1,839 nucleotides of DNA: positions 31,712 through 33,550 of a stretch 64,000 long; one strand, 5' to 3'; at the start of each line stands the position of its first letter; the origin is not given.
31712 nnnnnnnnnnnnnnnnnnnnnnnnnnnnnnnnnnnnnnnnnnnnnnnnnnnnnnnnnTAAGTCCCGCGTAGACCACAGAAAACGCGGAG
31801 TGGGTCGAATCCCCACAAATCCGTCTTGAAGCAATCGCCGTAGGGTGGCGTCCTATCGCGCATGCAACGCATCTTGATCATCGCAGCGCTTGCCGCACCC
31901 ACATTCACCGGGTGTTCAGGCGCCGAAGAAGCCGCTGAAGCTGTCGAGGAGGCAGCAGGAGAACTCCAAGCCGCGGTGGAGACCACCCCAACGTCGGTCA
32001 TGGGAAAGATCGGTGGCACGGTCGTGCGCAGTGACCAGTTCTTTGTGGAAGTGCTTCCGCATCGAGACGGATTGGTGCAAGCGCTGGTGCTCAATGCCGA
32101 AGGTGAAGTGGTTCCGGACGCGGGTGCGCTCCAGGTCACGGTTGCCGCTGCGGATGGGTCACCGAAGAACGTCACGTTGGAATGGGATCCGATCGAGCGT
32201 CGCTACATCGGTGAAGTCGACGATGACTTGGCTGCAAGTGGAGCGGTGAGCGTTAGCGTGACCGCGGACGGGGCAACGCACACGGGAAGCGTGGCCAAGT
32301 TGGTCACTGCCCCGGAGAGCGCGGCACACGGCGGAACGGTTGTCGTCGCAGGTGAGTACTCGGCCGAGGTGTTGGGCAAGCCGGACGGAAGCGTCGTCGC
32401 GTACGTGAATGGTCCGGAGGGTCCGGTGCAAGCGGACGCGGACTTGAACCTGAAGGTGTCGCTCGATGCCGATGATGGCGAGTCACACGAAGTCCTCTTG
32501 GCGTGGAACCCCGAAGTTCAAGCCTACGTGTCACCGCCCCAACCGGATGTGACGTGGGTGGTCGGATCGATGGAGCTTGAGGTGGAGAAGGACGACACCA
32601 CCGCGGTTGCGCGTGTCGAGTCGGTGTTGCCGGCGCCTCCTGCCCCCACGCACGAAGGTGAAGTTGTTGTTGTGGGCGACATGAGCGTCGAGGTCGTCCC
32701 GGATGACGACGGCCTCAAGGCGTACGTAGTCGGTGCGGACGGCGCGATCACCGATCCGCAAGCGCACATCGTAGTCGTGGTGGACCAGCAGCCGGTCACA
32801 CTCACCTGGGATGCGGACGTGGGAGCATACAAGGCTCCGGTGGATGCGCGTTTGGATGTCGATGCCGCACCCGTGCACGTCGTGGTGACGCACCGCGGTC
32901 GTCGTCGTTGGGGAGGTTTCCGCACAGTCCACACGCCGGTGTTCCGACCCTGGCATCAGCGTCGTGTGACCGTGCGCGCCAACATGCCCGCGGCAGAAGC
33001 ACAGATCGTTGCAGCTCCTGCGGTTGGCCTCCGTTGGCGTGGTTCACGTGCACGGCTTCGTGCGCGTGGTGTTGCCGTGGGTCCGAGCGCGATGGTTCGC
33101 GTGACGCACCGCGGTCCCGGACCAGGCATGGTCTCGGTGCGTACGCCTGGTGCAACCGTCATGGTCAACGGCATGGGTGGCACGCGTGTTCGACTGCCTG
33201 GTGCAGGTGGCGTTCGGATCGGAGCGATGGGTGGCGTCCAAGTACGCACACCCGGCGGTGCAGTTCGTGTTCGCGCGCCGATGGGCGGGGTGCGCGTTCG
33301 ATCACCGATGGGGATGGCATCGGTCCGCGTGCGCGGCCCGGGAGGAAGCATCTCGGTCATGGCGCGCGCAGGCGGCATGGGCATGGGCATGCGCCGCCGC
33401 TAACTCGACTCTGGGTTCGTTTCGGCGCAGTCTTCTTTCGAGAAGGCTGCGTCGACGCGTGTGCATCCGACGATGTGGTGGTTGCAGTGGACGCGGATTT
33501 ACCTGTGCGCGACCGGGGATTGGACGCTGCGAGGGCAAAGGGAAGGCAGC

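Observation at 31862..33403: Lipoprotein with three about 70-aa beta-rich repeats and an unusual periodic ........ tail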

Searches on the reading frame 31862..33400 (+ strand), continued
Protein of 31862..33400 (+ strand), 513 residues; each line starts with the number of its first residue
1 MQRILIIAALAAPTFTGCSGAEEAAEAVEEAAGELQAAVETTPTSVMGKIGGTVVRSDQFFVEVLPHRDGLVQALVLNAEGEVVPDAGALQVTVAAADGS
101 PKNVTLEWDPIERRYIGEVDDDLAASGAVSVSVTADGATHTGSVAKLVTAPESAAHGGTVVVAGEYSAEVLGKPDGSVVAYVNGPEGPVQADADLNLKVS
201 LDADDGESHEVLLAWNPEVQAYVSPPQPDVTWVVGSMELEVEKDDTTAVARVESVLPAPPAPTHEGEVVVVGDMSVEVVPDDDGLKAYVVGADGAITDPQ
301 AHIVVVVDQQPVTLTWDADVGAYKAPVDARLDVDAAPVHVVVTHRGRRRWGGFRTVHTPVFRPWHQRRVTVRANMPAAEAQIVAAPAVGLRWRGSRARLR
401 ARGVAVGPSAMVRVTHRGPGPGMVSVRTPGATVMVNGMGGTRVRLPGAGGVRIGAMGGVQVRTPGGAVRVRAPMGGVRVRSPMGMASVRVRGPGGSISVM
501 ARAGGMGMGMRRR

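Call 51: find_related_loci(query=A4, collection=genome_contigs, flank=8000)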
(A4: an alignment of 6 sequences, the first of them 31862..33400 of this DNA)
Query A4 (513 aa) in genome_contigs; peptide patterns used: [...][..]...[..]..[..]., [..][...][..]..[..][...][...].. (x = any residue, [..] = any of these).
137 stretches matched a pattern; 8 encode a relative of the query (tblastn E <= 1e-3); 8 distinct loci.
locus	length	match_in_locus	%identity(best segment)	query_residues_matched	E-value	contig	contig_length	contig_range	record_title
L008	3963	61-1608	49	1-504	7e-136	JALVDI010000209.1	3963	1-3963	MAG: Polyangiaceae bacterium isolate 134-614_metabat2_scaf2bin.026 134-614_scaffold_21942_c1, whole genome shotgun seque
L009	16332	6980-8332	48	47-512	5e-77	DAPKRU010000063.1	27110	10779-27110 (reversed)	MAG TPA_asm: Polyangiaceae bacterium LLY-WYZ-15_(1-7) isolate LLY-WYZ-15_3 k141_680884, whole genome shotgun sequence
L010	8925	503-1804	46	35-483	5e-76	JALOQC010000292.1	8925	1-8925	MAG: Myxococcota bacterium isolate Prado145 scaffold_18259, whole genome shotgun sequence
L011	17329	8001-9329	46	38-488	1e-75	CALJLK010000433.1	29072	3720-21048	MAG TPA_asm: uncultured Sandaracinus sp. isolate SRR1506987_bin.180_CONCOCT_v1.1_MAG genome assembly, contig: ERZ761602.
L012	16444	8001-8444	36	1-347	2e-13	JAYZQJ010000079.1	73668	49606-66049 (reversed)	MAG: Myxococcota bacterium isolate XB_MAG420 DB_MAG420_0079, whole genome shotgun sequence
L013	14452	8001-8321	31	51-259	5e-8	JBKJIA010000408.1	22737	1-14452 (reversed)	MAG: Polyangiales bacterium isolate ant_bin.134 S1Ck117_3683065_flag_0_multi_13.9943_len_22737, whole genome shotgun seq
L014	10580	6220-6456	44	51-217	4e-7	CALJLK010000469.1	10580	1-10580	MAG TPA_asm: uncultured Sandaracinus sp. isolate SRR1506987_bin.180_CONCOCT_v1.1_MAG genome assembly, contig: ERZ761602.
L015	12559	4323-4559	44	51-217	5e-7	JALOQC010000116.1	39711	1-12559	MAG: Myxococcota bacterium isolate Prado145 scaffold_6341, whole genome shotgun sequence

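Call 54: find_encoding_contigs(protein=P0010, flank=8000, max_places=1)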
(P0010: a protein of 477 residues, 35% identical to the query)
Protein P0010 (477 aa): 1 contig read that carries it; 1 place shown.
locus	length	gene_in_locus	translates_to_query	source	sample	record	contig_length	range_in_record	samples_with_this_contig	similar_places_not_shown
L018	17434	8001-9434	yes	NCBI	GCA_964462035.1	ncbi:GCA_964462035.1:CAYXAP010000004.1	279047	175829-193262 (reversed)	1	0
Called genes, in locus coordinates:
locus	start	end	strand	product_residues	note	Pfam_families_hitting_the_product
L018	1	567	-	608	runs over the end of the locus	-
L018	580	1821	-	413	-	PF01555:N6_N4_Mtase, PF01170:UPF0020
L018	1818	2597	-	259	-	PF05175:MTS (weak), PF13649:Methyltransf_25 (weak), PF13847:Methyltransf_31 (weak)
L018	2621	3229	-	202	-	-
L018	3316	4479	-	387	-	PF01053:Cys_Met_Meta_PP, PF00155:Aminotran_1_2 (weak), PF01041:DegT_DnrJ_EryC1, PF00266:Aminotran_5 (weak)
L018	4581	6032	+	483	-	PF00069:Pkinase, PF07714:PK_Tyr_Ser-Thr, PF01636:APH (faint)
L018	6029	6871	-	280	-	PF00069:Pkinase, PF01636:APH (faint), PF07714:PK_Tyr_Ser-Thr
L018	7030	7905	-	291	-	PF00106:adh_short, PF08659:KR (weak), PF13561:adh_short_C2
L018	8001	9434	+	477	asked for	-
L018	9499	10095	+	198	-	PF00440:TetR_N, PF16295:TetR_C_10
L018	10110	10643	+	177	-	-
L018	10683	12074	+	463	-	PF00171:Aldedh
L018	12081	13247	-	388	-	PF01321:Creatinase_N, PF00557:Peptidase_M24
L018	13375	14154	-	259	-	PF04116:FA_hydroxylase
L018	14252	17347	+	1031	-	PF13191:AAA_16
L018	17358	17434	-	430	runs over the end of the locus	PF25302:NADase_transloc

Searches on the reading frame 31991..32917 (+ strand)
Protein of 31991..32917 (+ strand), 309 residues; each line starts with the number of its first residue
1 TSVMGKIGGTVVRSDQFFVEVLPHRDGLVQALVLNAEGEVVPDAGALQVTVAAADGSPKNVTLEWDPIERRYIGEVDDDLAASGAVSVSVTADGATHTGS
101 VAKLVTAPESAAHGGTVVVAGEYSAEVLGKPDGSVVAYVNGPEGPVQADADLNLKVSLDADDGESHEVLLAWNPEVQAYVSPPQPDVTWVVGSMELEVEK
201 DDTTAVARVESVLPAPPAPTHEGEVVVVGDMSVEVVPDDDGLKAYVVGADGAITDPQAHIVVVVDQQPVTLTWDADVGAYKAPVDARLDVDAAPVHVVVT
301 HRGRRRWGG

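Call 45: search_protein_representatives(alignment_id=A3)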
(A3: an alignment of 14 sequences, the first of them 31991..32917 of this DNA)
Query: 14 sequences, 315 profile positions. Proteins with E-value up to 0.001 (for the whole library): 431; up to 1e-10: 285; up to 1e-30: 117. The best 150 are listed.
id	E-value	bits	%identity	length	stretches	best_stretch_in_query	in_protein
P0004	3.1e-122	423.9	-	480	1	4-315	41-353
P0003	8.6e-120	415.9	-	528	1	4-315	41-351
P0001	6.0e-119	413.1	-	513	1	5-315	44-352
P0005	4.0e-117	407.1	-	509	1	2-315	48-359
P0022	7.8e-112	389.8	-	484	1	5-314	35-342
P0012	7.2e-111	386.6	-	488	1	2-315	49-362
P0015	1.4e-106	372.5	-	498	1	2-314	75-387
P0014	8.8e-105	366.6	-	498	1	2-315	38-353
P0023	1.3e-102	359.5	-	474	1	3-315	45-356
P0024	1.0e-97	343.4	-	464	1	4-315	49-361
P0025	2.1e-95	335.8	-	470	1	3-315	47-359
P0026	7.1e-92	324.2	-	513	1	3-314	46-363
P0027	9.1e-92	323.8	-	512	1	3-315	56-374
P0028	4.6e-88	311.7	-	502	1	3-314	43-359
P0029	6.6e-86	304.6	-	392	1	6-315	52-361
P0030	1.8e-84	299.8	-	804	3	9-269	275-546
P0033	3.0e-80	286.0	-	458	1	3-313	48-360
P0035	1.5e-77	277.1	-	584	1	3-314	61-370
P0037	6.5e-77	275.0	-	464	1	4-314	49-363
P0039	1.1e-73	264.5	-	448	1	6-314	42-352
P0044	7.6e-71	255.1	-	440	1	4-313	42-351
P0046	1.6e-70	254.1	-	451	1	3-313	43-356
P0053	5.1e-68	245.8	-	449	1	5-314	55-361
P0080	2.9e-56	207.2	-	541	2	48-314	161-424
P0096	1.6e-48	181.7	-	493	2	9-186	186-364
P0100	3.2e-45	170.9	-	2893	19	48-220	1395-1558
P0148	2.7e-24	102.2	-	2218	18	150-201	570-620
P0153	2.6e-22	95.6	-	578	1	113-264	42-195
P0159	2.2e-21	92.6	-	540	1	90-261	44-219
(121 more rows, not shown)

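Call 47: search_protein_families(library=pfam, proteins=[P0100, P0148, P0030, P0035, P0080, P0096, P0153, P0159], max_evalue=0.01)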
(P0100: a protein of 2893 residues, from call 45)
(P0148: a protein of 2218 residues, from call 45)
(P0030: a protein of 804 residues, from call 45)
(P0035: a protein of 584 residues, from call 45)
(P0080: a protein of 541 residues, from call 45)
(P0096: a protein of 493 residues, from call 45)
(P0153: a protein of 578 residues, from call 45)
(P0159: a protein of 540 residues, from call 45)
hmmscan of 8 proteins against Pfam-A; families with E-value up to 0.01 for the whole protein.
P0100 (2893 aa): 5 families
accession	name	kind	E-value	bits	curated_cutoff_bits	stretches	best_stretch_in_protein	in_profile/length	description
PF05345.18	He_PIG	-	0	1570.1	24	25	554-648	2-95/96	Putative Ig domain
PF17963.7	Big_9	-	1.6e-56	189.6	23.6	1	1865-1958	1-85/89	Bacterial Ig domain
PF05510.18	Sarcoglycan_2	-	8.8e-37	125.4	24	0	2306-2352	27-78/95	Sarcoglycan alpha/epsilon N-terminal domain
PF08400.16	phage_tail_N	-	5.6e-21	75.4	26.6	0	2453-2500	9-56/134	Prophage tail fibre N-terminal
PF17892.7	Cadherin_5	-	3.5e-17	62.4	26.5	0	753-851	1-97/98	Cadherin-like domain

P0148 (2218 aa): 4 families
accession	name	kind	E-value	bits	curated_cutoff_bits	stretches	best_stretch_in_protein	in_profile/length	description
PF07532.17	Big_4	-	1.2e-232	752.2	22.1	18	569-617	9-56/59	Bacterial Ig-like domain (group 4)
PF00395.25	SLH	-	6e-40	135.4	20.8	3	90-132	2-44/44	S-layer homology domain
PF13290.12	CHB_HEX_C_1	-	2.3e-16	59.9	22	1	467-538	4-67/67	Chitobiase/beta-hexosaminidase C-terminal domain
PF13287.12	Fn3_assoc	-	2.8e-15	56.6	23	1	477-541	1-59/59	Fn3 associated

P0030 (804 aa): 0 families

P0035 (584 aa): 0 families

P0080 (541 aa): 0 families

P0096 (493 aa): 0 families

P0153 (578 aa): 0 families

P0159 (540 aa): 0 families

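Call 48: list_cluster_members(proteins=[P0033, P0037, P0039, P0044, P0046, P0023, P0053, P0030, P0024, P0026])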
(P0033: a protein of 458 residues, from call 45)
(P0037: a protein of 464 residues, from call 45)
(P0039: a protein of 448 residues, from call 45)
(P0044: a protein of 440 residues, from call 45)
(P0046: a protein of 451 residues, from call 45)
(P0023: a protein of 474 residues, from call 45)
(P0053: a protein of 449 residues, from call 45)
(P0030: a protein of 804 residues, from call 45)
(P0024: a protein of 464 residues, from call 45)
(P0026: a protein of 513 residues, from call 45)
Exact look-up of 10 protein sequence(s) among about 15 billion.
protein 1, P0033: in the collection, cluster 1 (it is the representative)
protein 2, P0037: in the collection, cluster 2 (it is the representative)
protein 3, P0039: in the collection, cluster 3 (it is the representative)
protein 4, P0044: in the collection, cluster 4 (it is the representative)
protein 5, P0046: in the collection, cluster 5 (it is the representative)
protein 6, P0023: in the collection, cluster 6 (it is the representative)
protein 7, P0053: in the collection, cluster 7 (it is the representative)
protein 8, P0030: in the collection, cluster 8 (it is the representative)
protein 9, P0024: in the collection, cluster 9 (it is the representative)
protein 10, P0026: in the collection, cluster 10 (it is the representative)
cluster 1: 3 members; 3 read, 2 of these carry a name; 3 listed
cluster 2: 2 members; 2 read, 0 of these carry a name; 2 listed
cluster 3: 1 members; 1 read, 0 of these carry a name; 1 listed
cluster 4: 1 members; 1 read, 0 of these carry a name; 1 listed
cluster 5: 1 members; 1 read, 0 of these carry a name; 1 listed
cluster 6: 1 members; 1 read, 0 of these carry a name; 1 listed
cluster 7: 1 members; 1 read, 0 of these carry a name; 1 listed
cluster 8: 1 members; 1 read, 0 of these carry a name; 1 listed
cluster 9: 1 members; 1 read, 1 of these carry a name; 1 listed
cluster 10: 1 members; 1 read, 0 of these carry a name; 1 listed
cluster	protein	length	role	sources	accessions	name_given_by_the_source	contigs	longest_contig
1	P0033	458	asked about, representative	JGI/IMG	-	hypothetical protein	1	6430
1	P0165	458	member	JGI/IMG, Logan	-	hypothetical protein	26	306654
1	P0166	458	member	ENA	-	-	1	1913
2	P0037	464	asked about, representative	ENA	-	-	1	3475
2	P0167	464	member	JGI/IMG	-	-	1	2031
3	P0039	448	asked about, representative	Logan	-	-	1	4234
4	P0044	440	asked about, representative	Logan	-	-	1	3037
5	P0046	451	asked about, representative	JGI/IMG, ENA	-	-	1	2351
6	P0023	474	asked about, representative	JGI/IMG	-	-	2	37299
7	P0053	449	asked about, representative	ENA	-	-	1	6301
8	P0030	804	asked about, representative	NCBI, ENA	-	-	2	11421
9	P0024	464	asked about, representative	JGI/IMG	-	hypothetical protein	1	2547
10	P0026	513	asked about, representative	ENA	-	-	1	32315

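Call 53: find_encoding_contigs(protein=P0165, flank=8000, max_places=2)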
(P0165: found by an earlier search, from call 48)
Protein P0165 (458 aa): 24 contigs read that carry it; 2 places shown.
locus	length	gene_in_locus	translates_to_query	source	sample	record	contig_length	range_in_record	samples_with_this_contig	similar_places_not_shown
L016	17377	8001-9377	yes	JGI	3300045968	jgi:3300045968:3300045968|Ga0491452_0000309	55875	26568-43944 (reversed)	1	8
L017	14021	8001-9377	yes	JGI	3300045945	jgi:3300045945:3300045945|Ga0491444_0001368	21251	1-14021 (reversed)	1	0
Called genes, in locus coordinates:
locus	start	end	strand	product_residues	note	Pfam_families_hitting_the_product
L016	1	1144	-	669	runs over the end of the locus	-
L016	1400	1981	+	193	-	-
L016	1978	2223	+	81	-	-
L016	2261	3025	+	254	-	PF01416:PseudoU_synth_1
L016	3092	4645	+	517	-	PF00155:Aminotran_1_2, PF00266:Aminotran_5, PF01212:Beta_elim_lyase (weak)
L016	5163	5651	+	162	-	-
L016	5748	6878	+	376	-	-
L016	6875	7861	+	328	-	PF01073:3Beta_HSD, PF01370:Epimerase, PF02719:Polysacc_synt_2 (weak), PF04321:RmlD_sub_bind, PF05368:NmrA, PF13460:NAD_binding_10, PF16363:GDP_Man_Dehyd, PF07993:NAD_binding_4, +1 more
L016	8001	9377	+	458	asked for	-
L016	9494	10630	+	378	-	PF01895:PhoU, PF01451:LMWPc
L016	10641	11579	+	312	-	PF12849:PBP_like_2, PF13531:SBP_bac_11 (faint), PF12727:PBP_like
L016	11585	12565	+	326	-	PF00528:BPD_transp_1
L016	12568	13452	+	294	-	PF00528:BPD_transp_1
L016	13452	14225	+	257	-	PF00005:ABC_tran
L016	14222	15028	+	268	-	PF00005:ABC_tran, PF13304:AAA_21 (faint)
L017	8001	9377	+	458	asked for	-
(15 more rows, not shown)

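Call 56: find_homologous_proteins(query=P0165, max_evalue=0.00001)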
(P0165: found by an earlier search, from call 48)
Query P0165 (458 aa): 120 proteins with E <= 0.00001 among 8000 candidates.
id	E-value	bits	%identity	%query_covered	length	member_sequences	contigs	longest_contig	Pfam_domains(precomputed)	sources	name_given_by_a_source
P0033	4.3e-272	920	100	100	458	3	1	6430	-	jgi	jgi:hypothetical protein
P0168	8.8e-243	824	90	100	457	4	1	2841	-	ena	-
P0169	1.6e-235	800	87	100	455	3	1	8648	-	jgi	jgi:hypothetical protein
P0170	5.1e-223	759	84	93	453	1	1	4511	-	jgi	-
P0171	2.8e-204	697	76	93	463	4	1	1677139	-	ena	-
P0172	1.6e-200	685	77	100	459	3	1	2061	-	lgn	-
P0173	9.4e-197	672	74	100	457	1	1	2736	-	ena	-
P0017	7.9e-185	633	72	96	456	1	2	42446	-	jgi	jgi:hypothetical protein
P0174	1.1e-184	633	70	100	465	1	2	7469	-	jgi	jgi:hypothetical protein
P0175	2.6e-184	631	72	100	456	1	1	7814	-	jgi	jgi:hypothetical protein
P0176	7.6e-177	607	67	93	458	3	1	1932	-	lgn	-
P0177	1.3e-175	603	68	100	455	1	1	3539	-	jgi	jgi:hypothetical protein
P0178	2.2e-171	589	67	93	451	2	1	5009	-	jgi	jgi:hypothetical protein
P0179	2.3e-171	589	66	100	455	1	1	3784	-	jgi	jgi:hypothetical protein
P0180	2.4e-171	589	67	100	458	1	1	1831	-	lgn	-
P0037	6.3e-106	373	50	86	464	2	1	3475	-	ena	-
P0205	3.1e-89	318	51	74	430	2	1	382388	-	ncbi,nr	ncbi:MAG TPA: hypothetical protein VG937_20025 [Polyangiaceae bacterium]|nr:hypothetical protein [Po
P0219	1.2e-84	303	43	100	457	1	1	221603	-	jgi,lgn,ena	-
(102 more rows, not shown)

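Call 67: find_encoding_contigs(protein=P0171, flank=7000, max_places=1)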
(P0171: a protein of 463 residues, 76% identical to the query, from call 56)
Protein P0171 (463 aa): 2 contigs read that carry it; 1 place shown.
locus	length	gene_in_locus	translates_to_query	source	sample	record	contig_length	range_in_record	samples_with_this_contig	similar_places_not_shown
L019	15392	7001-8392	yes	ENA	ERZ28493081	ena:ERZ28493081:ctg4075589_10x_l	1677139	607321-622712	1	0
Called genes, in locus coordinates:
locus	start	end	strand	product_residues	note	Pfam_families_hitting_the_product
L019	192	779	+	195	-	-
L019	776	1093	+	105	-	-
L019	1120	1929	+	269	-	PF01416:PseudoU_synth_1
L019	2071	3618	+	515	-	PF00155:Aminotran_1_2, PF00266:Aminotran_5, PF01212:Beta_elim_lyase (weak)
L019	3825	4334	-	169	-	PF05685:Uma2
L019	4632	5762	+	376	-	-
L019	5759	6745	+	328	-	PF01073:3Beta_HSD, PF01370:Epimerase, PF02719:Polysacc_synt_2 (faint), PF04321:RmlD_sub_bind, PF05368:NmrA, PF13460:NAD_binding_10, PF16363:GDP_Man_Dehyd, PF07993:NAD_binding_4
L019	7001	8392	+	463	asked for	-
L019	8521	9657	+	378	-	PF01895:PhoU, PF01451:LMWPc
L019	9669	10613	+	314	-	PF12849:PBP_like_2, PF01547:SBP_bac_1 (faint), PF13531:SBP_bac_11 (faint), PF12727:PBP_like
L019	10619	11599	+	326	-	PF00528:BPD_transp_1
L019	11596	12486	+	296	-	PF00528:BPD_transp_1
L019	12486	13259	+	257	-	PF00005:ABC_tran, PF13304:AAA_21 (faint)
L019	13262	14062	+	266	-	PF00005:ABC_tran, PF13304:AAA_21 (faint)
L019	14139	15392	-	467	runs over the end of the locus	-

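Call 68: find_encoding_contigs(protein=P0205, flank=7000, max_places=1)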
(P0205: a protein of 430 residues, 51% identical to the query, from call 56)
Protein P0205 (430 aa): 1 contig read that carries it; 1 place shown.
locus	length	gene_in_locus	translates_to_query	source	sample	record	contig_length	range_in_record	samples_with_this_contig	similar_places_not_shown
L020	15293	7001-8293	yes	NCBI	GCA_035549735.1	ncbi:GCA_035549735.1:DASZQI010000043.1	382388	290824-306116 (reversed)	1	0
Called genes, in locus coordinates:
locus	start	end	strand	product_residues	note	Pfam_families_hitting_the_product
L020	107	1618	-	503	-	PF00092:VWA (faint), PF13519:VWA_2 (faint)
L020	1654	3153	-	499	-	-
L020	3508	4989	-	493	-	-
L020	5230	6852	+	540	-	-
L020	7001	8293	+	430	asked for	-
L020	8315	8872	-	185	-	-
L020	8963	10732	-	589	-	PF01964:ThiC_Rad_SAM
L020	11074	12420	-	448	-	PF00069:Pkinase, PF07714:PK_Tyr_Ser-Thr, PF00027:cNMP_binding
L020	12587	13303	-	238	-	PF04542:Sigma70_r2, PF08281:Sigma70_r4_2 (weak)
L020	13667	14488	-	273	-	-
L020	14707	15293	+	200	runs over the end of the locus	PF04542:Sigma70_r2, PF08281:Sigma70_r4_2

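Call 69: find_encoding_contigs(protein=P0219, flank=7000, max_places=1)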
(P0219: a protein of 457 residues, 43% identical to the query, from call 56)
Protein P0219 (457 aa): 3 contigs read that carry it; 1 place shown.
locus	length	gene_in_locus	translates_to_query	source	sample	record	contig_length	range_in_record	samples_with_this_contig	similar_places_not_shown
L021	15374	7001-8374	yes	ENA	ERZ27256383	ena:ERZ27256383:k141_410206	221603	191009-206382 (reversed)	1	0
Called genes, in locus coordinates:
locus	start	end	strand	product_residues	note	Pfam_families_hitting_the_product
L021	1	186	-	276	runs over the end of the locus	-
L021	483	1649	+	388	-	PF13385:Laminin_G_3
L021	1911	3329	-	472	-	PF00144:Beta-lactamase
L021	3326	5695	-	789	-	PF02012:BNR (faint), PF15902:Sortilin-Vps10 (faint)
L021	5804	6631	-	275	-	PF06724:DUF1206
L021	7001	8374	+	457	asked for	-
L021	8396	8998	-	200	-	-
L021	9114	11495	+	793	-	PF14827:dCache_3, PF00512:HisKA, PF02518:HATPase_c, PF00072:Response_reg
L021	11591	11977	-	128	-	PF00903:Glyoxalase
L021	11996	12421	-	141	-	PF00165:HTH_AraC, PF12833:HTH_18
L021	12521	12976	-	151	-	-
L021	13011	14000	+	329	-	PF08240:ADH_N, PF00107:ADH_zinc_N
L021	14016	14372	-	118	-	PF02353:CMAS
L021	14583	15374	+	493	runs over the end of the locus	-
